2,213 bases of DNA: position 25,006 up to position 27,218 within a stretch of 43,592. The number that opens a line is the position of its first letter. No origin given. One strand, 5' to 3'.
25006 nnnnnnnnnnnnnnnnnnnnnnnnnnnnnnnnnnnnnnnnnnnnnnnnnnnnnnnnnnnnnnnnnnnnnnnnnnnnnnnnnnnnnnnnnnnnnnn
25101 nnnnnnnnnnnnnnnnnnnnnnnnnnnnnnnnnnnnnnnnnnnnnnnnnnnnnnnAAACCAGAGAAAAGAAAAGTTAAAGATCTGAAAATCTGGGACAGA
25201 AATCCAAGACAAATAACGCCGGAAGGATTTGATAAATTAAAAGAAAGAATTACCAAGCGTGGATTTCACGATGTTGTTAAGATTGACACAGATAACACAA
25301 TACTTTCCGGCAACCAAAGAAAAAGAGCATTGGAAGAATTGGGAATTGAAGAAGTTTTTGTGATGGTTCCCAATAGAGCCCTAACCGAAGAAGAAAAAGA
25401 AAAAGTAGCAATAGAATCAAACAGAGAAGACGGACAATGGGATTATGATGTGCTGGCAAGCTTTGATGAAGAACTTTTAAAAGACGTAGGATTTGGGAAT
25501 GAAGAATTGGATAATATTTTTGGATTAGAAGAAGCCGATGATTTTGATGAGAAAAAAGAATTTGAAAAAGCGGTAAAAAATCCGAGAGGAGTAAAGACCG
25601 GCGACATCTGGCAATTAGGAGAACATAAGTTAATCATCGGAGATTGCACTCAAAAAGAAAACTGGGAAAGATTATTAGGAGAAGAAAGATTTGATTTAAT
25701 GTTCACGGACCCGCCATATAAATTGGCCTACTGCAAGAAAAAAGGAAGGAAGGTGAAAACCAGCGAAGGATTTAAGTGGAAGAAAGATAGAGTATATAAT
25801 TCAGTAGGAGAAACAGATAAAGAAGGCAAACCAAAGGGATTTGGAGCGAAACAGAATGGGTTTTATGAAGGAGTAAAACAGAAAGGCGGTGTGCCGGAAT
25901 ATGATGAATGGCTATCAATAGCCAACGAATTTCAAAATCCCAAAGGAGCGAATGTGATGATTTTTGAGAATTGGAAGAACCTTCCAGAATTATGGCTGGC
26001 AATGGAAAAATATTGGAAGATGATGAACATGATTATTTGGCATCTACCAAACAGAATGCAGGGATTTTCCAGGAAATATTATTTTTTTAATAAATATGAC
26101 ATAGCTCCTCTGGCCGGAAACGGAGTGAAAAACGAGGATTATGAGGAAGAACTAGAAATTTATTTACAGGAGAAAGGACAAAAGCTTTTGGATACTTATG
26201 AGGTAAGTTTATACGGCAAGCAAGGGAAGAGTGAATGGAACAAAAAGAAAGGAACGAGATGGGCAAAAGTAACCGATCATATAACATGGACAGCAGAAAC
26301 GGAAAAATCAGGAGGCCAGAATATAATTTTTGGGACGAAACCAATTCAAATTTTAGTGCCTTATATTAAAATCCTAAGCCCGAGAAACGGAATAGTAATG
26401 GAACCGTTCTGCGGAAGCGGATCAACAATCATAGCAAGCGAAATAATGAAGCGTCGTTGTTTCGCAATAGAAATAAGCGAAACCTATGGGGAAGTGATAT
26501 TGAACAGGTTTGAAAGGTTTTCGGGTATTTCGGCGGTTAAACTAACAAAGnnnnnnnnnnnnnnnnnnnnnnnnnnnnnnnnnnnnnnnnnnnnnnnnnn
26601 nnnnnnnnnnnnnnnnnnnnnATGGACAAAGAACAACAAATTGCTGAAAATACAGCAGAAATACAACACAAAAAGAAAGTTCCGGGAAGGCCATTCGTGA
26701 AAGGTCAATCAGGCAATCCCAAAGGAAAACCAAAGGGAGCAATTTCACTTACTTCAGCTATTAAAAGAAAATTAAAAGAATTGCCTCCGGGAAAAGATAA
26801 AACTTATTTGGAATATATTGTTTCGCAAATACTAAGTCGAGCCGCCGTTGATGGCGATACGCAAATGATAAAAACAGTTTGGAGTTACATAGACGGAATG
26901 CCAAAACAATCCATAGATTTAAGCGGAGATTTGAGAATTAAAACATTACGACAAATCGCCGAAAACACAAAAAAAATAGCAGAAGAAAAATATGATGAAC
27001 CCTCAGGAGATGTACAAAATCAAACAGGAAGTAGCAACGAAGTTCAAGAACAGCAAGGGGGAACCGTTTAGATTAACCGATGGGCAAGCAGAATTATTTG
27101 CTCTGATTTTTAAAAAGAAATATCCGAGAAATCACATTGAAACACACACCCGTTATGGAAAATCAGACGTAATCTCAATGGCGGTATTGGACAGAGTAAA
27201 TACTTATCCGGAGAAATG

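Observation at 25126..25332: In-frame TAG at codon 10 of the ParB-domain DNA methyltransferase, upstream of its conserved ParB motifs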

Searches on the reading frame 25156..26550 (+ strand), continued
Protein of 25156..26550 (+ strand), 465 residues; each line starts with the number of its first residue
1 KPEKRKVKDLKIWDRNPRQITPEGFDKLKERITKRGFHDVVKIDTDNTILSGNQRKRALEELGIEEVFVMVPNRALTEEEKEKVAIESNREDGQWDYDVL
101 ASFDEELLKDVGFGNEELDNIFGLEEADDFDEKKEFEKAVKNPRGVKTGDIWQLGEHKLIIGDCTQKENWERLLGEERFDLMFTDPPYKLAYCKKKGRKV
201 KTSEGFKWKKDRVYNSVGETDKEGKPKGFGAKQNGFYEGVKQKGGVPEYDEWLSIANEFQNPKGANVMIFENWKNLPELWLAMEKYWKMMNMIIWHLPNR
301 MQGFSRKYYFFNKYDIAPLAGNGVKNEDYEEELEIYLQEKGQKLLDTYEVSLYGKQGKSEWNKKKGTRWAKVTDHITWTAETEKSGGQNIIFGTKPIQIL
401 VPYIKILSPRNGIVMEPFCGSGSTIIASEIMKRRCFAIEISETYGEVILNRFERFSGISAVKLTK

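Call 31: find_related_loci(query=window:25156-26550:+, collection=metagenome_contigs, flank=2500)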
Query window:25156-26550:+ (465 aa) in metagenome_contigs; peptide patterns used: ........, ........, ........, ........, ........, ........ (x = any residue, [..] = any of these).
202 stretches matched a pattern; 57 encode a relative of the query (tblastn E <= 1e-3); 57 distinct loci.
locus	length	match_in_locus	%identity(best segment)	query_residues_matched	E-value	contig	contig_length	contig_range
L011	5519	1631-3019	59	3-463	0e+0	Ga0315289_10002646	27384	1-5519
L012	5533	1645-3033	62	3-465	0e+0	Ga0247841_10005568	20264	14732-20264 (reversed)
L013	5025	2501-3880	63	3-462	0e+0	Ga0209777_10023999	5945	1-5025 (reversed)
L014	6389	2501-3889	61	3-465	0e+0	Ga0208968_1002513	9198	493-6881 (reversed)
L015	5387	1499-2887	61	3-465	0e+0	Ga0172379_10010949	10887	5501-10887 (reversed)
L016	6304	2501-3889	61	3-465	0e+0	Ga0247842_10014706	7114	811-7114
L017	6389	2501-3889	61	3-465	0e+0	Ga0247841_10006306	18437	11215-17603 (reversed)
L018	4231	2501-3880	62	3-462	0e+0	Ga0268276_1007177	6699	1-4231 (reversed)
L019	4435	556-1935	61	3-462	0e+0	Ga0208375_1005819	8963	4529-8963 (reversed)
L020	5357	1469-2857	61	3-465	0e+0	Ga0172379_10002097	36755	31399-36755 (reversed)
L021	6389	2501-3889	61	3-465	0e+0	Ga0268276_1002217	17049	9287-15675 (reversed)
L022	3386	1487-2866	61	3-462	0e+0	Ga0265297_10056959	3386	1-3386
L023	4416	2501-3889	60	3-465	0e+0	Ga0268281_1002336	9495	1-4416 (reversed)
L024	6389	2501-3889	60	3-465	0e+0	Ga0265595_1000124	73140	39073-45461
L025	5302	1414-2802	60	3-465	0e+0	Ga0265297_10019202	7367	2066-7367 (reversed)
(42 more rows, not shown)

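Call 34: find_encoding_contigs(protein=P0044, flank=1500, max_places=3)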
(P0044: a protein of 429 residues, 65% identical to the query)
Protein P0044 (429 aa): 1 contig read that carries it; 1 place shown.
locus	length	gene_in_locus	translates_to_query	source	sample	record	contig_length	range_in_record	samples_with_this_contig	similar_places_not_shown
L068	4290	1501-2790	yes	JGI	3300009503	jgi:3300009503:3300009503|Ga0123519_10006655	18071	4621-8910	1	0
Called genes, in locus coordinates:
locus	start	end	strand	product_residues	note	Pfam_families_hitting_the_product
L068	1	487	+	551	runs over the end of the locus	PF00118:Cpn60_TCP1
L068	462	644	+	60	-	-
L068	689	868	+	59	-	-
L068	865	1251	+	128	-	-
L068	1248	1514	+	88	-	-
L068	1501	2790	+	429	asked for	PF01555:N6_N4_Mtase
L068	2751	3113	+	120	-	PF18932:DUF5681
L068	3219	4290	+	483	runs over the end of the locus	PF04466:Terminase_3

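Call 35: find_encoding_contigs(protein=P0108, flank=1500, max_places=3)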
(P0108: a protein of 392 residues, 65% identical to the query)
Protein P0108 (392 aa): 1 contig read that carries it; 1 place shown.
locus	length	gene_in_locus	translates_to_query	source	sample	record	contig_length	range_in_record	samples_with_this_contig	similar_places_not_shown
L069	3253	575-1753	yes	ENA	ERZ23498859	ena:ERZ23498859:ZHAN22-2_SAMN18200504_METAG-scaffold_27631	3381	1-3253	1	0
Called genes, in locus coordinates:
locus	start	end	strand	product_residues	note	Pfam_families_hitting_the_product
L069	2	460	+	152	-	?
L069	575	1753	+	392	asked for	PF01555:N6_N4_Mtase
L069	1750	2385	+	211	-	-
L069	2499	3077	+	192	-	-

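Call 36: find_encoding_contigs(protein=P0041, flank=1500, max_places=3)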
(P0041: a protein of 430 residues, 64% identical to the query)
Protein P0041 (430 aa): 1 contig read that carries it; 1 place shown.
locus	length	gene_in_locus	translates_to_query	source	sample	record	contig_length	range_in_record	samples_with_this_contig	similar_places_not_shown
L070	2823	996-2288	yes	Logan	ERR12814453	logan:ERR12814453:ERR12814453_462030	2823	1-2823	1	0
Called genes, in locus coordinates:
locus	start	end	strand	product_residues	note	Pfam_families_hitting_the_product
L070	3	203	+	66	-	?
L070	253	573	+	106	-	-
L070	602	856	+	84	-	-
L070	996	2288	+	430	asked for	PF01555:N6_N4_Mtase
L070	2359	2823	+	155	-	?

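Call 43: search_solved_structures(query=window:25156-26550:+, max_evalue=0.01)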
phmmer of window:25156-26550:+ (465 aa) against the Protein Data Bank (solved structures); distinct sequences matched with E-value up to 0.01: 8.
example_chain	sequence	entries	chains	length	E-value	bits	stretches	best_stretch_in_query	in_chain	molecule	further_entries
9c3u_A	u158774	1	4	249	9.4e-08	34.3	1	383-448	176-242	Methyltransferase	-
8urk_A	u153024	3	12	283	9.6e-08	34.2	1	383-451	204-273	Methyltransferase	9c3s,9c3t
6pbd_A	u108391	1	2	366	0.00034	22.5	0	154-191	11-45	Modification methylase CcrMI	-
2zie_A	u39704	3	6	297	0.00065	21.6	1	396-454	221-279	Putative modification methylase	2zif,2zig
5hek_A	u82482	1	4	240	0.0055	18.5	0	395-453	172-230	Adenine specific DNA methyltransferase (DpnA)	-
5hfj_A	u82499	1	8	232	0.007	18.2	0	395-452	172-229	Adenine specific DNA methyltransferase (DpnA)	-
8s9m_A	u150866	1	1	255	0.0084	17.9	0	408-451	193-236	DNA cytosine-N4 methyltransferase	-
8s9n_A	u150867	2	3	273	0.0092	17.8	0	408-451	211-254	DNA cytosine-N4 methyltransferase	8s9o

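Call 44: search_protein_families(library=ncbifam, proteins=[window:25156-26550:+], max_evalue=0.01)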
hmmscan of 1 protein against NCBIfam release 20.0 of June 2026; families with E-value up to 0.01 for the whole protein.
window:25156-26550:+ (465 aa): 4 families
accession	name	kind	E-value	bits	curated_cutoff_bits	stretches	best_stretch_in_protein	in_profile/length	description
NF010253.0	PRK13699.1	subfamily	3e-12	46.7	244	1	391-452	144-205/226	DNA methyltransferase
NF050803.1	DnaMtaseCcrMCaul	equivalog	1.1e-08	34.4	830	1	391-459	186-254/350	adenine-specific DNA-methyltransferase CcrM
NF008572.0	PRK11524.1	equivalog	2.8e-08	33.2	292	1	261-465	77-269/294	adenine-specific DNA-methyltransferase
TIGR03764.1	ICE_PFGI_1_parB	hypoth_equivalog_domain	0.0095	15.6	143.75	0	7-46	15-54/260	ParB family protein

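Call 45: search_protein_families(library=padloc, proteins=[window:25156-26550:+], max_evalue=0.001)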
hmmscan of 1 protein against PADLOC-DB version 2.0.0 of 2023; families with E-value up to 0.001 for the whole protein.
window:25156-26550:+ (465 aa): 28 families (the best 25 are shown)
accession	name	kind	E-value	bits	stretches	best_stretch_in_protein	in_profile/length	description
PDLC03229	MTase_II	-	1.1e-41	141.1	2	3-200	11-220/436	Type II methyltransferase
PDLC03371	MTase_II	-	4.7e-26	89.9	1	174-454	25-254/260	Type II methyltransferase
PDLC03353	MTase_II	-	1.7e-14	52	1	283-452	103-250/260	Type II methyltransferase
PDLC03299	MTase_II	-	4.4e-14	50.7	1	251-457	68-262/296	Type II methyltransferase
PDLC03339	MTase_II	-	1.2e-13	48.6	1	394-453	213-272/399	Type II methyltransferase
PDLC03320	MTase_II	-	1.4e-13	48.7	1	394-456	216-278/289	Type II methyltransferase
PDLC03228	MTase_II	-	2.4e-11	41.9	1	393-447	146-200/227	Type II methyltransferase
PDLC03387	MTase_II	-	2.5e-11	41.3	1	287-453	140-276/289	Type II methyltransferase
PDLC03216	MTase_II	-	1.1e-09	35.8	1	385-456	188-259/364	Type II methyltransferase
PDLC03308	MTase_II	-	1.4e-09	35.4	1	390-451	332-394/419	Type II methyltransferase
PDLC03305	MTase_II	-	2.7e-09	34.8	1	408-455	198-245/513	Type II methyltransferase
PDLC03265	MTase_II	-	3.6e-09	34.5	1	394-452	270-328/333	Type II methyltransferase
PDLC03738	oMTase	-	3e-08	30.8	0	386-464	199-277/376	orphan methyltransferase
PDLC03238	MTase_II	-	4.6e-08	30.5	1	388-453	301-364/428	Type II methyltransferase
PDLC03354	MTase_II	-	4.6e-08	30.5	1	395-453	325-383/425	Type II methyltransferase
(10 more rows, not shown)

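Call 55: find_related_loci(query=A1, collection=genome_contigs, flank=1500)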
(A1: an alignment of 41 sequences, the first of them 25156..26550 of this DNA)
Query A1 (465 aa) in genome_contigs; peptide patterns used: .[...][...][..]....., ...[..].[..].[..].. (x = any residue, [..] = any of these).
537 stretches matched a pattern; 505 encode a relative of the query (tblastn E <= 1e-3); the best 80 are kept; 80 distinct loci.
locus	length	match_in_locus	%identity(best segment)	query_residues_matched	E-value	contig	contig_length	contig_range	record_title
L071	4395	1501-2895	63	3-463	0e+0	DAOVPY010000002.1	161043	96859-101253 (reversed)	MAG TPA_asm: Candidatus Nealsonbacteria bacterium isolate CSMAG_1561 CSMAG_1561_k141_775700_length_161043_cov_46.0705, w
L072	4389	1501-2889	61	3-465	0e+0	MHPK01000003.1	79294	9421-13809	MAG: Candidatus Staskawiczbacteria bacterium RIFOXYB1_FULL_38_37 rifoxyb1_full_scaffold_256, whole genome shotgun sequen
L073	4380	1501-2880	61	3-462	0e+0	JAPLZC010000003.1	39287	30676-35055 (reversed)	MAG: Candidatus Staskawiczbacteria bacterium isolate LacPavin_0818_WC45_MAG_38_24 LacPavin_0818_WC45_scaffold_531959, wh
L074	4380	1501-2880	61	3-462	0e+0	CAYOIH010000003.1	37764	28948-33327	MAG TPA_asm: uncultured Candidatus Saccharibacteria bacterium isolate SRP178699_co1_594 genome assembly, contig: NODE_10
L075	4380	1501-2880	61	3-462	0e+0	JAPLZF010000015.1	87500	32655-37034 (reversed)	MAG: Candidatus Staskawiczbacteria bacterium isolate LacPavin_0920_WC90_MAG_38_16 LacPavin_0920_WC90_scaffold_409710, wh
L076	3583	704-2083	61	3-462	0e+0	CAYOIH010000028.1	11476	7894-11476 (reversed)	MAG TPA_asm: uncultured Candidatus Saccharibacteria bacterium isolate SRP178699_co1_594 genome assembly, contig: NODE_76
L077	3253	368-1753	60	3-462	0e+0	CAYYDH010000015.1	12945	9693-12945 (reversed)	MAG TPA_asm: uncultured Candidatus Saccharibacteria bacterium isolate SRP178699_co1_472 genome assembly, contig: NODE_64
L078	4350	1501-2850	57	1-465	3e-173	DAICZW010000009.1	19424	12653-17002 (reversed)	MAG TPA_asm: bacterium isolate clean1826 NODE_9_length_19424_cov_5.955652, whole genome shotgun sequence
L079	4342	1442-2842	58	1-463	3e-174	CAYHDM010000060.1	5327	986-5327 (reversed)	MAG TPA_asm: uncultured Candidatus Saccharibacteria bacterium isolate ERP119705_co12_185 genome assembly, contig: NODE_2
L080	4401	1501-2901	57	1-457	3e-172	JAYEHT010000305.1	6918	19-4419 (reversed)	MAG: Candidatus Aerophobetes bacterium isolate MAG210 MAG210_305, whole genome shotgun sequence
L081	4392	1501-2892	58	6-463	6e-166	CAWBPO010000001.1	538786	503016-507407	MAG: uncultured bacterium isolate MFD04408.bin.1.52 genome assembly, contig: contig_41181, whole genome shotgun sequence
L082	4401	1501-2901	49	13-463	3e-138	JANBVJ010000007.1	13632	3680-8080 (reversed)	MAG: Patescibacteria group bacterium isolate AMOR_Bin_143 NODE_7_length_13632_cov_16.418148, whole genome shotgun sequen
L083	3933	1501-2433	69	159-463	1e-122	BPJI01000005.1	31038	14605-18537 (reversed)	MAG: Candidatus Parcubacteria bacterium KatS3mg096 DNA, contig_18594, whole genome shotgun sequence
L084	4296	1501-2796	42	3-464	3e-108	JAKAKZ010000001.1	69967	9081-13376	MAG: bacterium isolate WY5.bin104 NODE_579_length_69967_cov_1.736111, whole genome shotgun sequence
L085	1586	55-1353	42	1-463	2e-116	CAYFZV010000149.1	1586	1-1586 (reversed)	MAG TPA_asm: uncultured Gammaproteobacteria bacterium isolate ERP113451_co1_105 genome assembly, contig: NODE_158228_len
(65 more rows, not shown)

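Call 63: predict_structure(alignment_id=A1)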
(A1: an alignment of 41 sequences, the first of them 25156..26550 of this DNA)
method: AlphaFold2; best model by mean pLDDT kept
length: 465 residues; sequences in the alignment: 41
mean_pLDDT: 66.0   pTM: 0.54
mean pLDDT of the five models: 66.0, 65.0, 64.3, 61.5, 60.1
residues with pLDDT >= 90: 63; 70-90: 180; 50-70: 91; < 50: 131
segments of 3 or more residues with pLDDT < 50: 123-130, 187-201, 204-236, 297-316, 341-394
pLDDT, mean of each block of 10 residues (from residue 1): 89 83 81 76 89 82 88 89 83 74 81 69 45 64 87 95 92 93 61 33 42 33 39 44 65 88 77 60 74 50 33 43 60 60 39 27 30 24 27 54 75 85 82 90 83 85 84
secondary structure, 60 per line:
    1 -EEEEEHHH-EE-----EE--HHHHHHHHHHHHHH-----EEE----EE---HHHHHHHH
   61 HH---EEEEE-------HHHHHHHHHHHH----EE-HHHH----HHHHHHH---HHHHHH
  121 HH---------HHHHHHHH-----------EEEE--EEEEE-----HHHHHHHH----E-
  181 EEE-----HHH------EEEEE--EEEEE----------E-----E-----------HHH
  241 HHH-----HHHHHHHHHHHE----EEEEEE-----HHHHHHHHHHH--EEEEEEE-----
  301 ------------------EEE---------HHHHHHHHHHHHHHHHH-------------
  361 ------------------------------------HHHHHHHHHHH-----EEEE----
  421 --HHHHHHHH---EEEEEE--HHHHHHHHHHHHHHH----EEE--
elements in order: E2-6 H22-35 E41-43 H53-62 E66-70 H78-89 H97-100 H105-111 H115-122 H132-139 E151-154 E157-161 H167-174 E181-183 E198-202 E205-209 H238-243 H249-259 E265-270 H276-286 E289-295 E319-321 H331-347 H397-407 E413-416 H423-430 E434-439 H442-456 E461-463

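Call 65: fold_search(model_id=the predicted structure, library=pdb)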
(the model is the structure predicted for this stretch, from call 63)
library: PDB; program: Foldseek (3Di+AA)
matches with E <= 10: 162; with E <= 0.001: 43
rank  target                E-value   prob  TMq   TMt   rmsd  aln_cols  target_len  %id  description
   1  6pbd_B                4.5e-06  1.00  0.32  0.43   9.3       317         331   18  DNA N6-Adenine Methyltransferase CcrM In Complex with Double-Stranded DNA Oligonucleotide Containing Its Recognition S (released 2019-10-23)
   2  6pbd_A                7.6e-06  1.00  0.33  0.43  11.2       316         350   19  DNA N6-Adenine Methyltransferase CcrM In Complex with Double-Stranded DNA Oligonucleotide Containing Its Recognition S (released 2019-10-23)
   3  7nfu_A                1.3e-05  1.00  0.21  0.40   5.4       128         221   23  Crystal structure of C-terminally truncated Geobacillus thermoleovorans nucleoid occlusion protein Noc (released 2021-02-17)
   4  7bnr_A                1.3e-05  1.00  0.18  0.41  12.9       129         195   23  Crystal structure of a ParB Q52A mutant from Myxococcus xanthus bound to CTPyS (released 2021-09-08)
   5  7bm8_A                2.2e-05  1.00  0.19  0.46  12.6       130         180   18  Crystal structure of the C-terminally truncated chromosome-partitioning protein ParB from Caulobacter crescentus compl (released 2021-04-28)
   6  7bnk_A                2.8e-05  1.00  0.18  0.41  12.9       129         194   23  Crystal structure of ParB from Myxococcus xanthus bound to CDP and Monothiophosphate (released 2021-09-08)
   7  7nfu_B                3.3e-05  1.00  0.21  0.40   5.5       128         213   23  Crystal structure of C-terminally truncated Geobacillus thermoleovorans nucleoid occlusion protein Noc (released 2021-02-17)
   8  7bnk_B                4.0e-05  1.00  0.18  0.42  12.9       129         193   23  Crystal structure of ParB from Myxococcus xanthus bound to CDP and Monothiophosphate (released 2021-09-08)
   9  6sdk_A                4.5e-05  1.00  0.18  0.40  12.5       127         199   25  Crystal structure of bacterial ParB dimer bound to CDP (released 2019-10-23)
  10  7bnr_B                5.7e-05  1.00  0.18  0.40  13.1       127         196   24  Crystal structure of a ParB Q52A mutant from Myxococcus xanthus bound to CTPyS (released 2021-09-08)
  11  7dsu_A                6.4e-05  1.00  0.33  0.37  11.0       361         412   14  Structure of Mod subunit of the Type III restriction-modification enzyme Mbo45V (released 2022-01-05)
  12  8qa9_A                7.2e-05  1.00  0.23  0.48   5.5       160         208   14  Crystal structure of the RK2 plasmid encoded co-complex of the C-terminally truncated transcriptional repressor protei (released 2024-02-21)
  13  5k5d_B                7.2e-05  1.00  0.19  0.34  11.9       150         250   13  Structure of the C2221 form of Pnob8-like ParB-N domain (released 2016-06-15)
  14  7ng0                  8.1e-05  1.00  0.18  0.40  13.4       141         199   24  Crystal structure of N- and C-terminally truncated Geobacillus thermoleovorans nucleoid occlusion protein Noc (released 2021-02-17)
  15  2zie_B                9.7e-05  1.00  0.30  0.56   8.4       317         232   14  Crystal Structure of TTHA0409, Putatative DNA Modification Methylase from Thermus thermophilus HB8- Selenomethionine d (released 2008-07-29)
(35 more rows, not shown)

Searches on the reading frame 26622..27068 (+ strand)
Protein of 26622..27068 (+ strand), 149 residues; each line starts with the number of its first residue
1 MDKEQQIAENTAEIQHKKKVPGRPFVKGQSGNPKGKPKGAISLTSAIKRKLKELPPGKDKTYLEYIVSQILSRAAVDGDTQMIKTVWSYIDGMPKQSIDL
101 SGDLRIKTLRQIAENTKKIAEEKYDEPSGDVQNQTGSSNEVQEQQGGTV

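Call 7: search_protein_families(library=pfam, proteins=[window:26622-27068:+], max_evalue=0.01)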
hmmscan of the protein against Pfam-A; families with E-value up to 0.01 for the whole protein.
window:26622-27068:+ (149 aa): 1 family
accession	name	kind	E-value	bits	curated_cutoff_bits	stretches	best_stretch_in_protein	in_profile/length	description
PF18932.5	DUF5681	-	2.6e-10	41.2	27.5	1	24-92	4-74/77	Family of unknown function (DUF5681)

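Call 28: search_protein_families(library=phrogs, proteins=[window:26622-27068:+], max_evalue=0.00001)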
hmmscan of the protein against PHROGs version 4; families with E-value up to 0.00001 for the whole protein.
window:26622-27068:+ (149 aa): 1 family
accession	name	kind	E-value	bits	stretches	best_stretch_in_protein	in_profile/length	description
phrog_26239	-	unknown function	4.4e-06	28.1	0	25-103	21-104/146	-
